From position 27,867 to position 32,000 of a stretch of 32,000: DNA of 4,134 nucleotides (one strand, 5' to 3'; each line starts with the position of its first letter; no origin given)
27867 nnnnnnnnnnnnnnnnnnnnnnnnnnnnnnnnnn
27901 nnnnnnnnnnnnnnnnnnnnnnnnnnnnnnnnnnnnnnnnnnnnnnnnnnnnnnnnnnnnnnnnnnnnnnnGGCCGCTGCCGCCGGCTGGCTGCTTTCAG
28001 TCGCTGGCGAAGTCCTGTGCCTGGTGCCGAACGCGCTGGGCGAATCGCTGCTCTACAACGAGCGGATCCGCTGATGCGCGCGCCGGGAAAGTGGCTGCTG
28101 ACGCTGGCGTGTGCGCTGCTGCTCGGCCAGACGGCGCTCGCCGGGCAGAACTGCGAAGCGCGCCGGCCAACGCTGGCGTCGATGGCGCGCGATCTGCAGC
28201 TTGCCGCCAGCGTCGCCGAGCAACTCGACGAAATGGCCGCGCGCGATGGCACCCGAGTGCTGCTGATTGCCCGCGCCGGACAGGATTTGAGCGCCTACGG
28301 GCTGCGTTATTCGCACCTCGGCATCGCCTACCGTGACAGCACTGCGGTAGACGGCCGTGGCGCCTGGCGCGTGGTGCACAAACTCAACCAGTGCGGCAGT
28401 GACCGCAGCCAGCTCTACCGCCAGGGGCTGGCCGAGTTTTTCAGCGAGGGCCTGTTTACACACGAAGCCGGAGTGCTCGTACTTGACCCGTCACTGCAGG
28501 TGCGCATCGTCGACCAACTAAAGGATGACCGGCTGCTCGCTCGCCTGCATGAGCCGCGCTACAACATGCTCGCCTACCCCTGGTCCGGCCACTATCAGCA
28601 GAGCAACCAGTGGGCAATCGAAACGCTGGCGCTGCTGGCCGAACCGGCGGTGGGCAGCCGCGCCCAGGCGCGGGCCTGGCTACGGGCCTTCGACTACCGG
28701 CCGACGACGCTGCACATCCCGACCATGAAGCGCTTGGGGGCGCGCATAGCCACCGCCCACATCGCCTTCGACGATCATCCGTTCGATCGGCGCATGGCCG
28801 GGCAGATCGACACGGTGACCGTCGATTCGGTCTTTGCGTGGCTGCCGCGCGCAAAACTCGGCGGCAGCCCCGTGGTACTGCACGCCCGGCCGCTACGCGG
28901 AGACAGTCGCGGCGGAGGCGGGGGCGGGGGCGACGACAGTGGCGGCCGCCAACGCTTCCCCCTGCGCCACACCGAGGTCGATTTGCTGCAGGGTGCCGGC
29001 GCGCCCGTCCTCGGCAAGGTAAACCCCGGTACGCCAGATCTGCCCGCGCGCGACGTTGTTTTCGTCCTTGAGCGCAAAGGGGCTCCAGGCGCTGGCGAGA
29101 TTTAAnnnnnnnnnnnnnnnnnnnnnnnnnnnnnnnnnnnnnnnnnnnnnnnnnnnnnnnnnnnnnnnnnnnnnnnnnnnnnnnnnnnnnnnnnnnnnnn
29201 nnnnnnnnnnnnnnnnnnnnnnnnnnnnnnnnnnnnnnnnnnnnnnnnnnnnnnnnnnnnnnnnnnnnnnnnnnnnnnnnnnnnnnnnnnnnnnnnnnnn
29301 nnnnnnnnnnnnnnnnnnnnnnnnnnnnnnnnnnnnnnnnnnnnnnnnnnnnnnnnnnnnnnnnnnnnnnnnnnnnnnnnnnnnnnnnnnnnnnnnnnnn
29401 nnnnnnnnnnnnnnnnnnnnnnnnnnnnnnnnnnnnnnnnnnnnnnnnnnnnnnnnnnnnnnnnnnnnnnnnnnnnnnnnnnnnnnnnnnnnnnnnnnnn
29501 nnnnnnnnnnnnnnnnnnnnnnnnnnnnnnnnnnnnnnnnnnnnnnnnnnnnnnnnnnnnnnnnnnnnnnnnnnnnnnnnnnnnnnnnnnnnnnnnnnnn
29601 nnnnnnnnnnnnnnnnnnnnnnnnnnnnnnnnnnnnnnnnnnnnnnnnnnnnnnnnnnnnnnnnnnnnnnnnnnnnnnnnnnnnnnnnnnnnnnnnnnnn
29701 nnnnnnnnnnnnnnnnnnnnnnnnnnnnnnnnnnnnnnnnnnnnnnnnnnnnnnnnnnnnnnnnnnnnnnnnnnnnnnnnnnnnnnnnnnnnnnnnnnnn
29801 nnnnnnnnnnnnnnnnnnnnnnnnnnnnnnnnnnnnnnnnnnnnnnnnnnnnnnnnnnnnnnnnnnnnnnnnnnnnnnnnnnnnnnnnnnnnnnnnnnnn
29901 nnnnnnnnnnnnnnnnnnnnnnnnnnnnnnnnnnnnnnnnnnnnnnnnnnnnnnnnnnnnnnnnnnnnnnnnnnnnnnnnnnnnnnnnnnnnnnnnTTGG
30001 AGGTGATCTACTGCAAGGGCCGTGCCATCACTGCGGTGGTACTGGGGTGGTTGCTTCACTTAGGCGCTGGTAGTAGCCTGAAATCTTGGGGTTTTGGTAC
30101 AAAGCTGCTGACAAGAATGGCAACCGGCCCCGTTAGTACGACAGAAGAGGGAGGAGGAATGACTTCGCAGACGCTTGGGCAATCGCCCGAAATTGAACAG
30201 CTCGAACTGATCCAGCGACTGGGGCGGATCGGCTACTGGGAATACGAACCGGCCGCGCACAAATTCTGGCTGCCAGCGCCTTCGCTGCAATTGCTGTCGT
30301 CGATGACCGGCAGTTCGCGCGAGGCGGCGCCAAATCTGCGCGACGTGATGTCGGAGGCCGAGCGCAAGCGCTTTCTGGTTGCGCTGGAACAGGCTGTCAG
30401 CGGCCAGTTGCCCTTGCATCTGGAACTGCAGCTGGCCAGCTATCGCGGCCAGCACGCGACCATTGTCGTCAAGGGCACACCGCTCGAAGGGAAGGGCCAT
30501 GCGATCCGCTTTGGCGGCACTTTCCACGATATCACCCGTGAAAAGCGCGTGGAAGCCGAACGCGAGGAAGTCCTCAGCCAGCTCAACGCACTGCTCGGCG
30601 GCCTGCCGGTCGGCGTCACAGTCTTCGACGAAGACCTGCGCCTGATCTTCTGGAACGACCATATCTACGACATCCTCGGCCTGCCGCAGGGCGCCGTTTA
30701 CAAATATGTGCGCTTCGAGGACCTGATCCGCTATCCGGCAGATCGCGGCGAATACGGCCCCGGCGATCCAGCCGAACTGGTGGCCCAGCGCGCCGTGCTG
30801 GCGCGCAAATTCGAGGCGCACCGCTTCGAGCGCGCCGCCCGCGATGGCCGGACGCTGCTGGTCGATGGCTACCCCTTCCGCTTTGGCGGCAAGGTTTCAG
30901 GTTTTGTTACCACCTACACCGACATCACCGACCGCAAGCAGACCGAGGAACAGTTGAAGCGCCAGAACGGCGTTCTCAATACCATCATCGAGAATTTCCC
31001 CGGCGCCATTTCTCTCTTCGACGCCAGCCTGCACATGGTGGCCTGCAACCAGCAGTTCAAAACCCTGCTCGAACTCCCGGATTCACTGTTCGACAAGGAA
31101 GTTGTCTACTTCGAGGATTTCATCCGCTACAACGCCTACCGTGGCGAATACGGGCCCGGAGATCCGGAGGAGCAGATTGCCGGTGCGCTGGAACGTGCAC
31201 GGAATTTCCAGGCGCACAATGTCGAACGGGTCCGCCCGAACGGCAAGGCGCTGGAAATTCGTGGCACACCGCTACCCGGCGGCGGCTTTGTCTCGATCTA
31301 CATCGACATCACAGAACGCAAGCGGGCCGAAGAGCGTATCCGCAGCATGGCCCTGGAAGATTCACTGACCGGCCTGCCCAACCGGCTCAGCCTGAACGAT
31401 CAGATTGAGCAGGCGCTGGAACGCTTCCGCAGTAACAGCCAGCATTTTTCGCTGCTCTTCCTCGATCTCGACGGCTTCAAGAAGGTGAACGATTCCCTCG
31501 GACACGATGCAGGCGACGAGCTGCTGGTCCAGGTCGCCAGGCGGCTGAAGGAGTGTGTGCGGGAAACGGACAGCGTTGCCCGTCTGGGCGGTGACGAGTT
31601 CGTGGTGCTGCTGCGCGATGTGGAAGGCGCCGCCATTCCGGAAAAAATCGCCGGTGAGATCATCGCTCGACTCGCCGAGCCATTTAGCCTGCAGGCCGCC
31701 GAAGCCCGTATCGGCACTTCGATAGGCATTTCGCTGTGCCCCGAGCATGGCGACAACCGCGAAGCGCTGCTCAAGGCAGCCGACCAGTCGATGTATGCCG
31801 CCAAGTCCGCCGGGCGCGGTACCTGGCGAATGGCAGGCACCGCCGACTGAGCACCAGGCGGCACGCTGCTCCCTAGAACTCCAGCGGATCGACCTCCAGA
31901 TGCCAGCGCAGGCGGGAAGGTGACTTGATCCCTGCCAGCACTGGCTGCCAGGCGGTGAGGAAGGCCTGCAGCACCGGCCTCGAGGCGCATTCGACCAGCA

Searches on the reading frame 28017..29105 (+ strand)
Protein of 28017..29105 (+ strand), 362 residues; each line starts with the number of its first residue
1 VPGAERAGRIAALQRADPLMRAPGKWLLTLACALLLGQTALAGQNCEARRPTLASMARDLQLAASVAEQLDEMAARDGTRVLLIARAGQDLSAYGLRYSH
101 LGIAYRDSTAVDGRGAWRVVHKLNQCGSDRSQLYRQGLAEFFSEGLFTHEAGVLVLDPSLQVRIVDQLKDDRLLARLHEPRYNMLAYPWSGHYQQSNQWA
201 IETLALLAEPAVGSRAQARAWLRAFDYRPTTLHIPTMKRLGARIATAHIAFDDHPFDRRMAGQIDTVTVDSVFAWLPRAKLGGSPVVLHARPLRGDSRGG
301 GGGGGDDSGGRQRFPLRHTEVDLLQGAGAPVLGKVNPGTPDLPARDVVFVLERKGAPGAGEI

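Call 90: search_protein_families(library=pfam, proteins=[window:28017-29105:+], max_evalue=0.0001)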
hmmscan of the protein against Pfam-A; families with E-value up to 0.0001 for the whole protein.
window:28017-29105:+ (362 aa): 1 family
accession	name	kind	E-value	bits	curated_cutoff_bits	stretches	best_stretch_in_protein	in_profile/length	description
PF09916.15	DUF2145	-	3.8e-75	252.3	25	1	75-276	3-200/200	Uncharacterized protein conserved in bacteria (DUF2145)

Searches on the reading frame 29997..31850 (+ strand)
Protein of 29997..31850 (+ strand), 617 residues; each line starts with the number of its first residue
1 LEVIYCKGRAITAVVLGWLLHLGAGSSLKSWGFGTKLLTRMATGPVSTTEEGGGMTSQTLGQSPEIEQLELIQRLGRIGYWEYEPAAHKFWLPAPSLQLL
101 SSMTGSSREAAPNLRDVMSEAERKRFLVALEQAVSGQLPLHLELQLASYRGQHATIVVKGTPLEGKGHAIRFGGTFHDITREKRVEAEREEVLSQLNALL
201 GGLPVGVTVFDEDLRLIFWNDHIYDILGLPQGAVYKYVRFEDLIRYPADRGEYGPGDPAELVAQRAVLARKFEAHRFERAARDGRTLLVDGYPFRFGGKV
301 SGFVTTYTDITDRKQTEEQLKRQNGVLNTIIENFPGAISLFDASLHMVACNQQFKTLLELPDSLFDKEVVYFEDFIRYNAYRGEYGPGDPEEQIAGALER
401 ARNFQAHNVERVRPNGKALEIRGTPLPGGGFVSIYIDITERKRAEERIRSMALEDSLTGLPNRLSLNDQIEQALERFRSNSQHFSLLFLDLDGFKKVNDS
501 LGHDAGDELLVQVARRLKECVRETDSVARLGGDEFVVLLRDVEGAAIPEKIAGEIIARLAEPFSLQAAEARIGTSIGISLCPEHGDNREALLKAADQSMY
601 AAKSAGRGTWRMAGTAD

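Call 90: search_protein_families(library=pfam, proteins=[window:29997-31850:+], max_evalue=0.0001)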
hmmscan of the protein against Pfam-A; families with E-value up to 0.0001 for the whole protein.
window:29997-31850:+ (617 aa): 6 families
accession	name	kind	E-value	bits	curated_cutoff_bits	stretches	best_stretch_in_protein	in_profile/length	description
PF12860.13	PAS_7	-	4e-67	224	27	2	331-446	1-115/115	PAS fold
PF00990.26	GGDEF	-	5.1e-50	169.8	23.8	1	453-608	2-160/161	Diguanylate cyclase, GGDEF domain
PF08448.16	PAS_4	-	1.5e-15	57.8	23.1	1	203-315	4-110/110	PAS fold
PF13426.13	PAS_9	-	6.8e-09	36.4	27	0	204-312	1-103/103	PAS domain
PF13188.13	PAS_8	-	6.9e-09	35.7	21.8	0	195-242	2-49/65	PAS domain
PF00989.32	PAS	-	2.7e-06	27.8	22.6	0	195-234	2-41/113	PAS fold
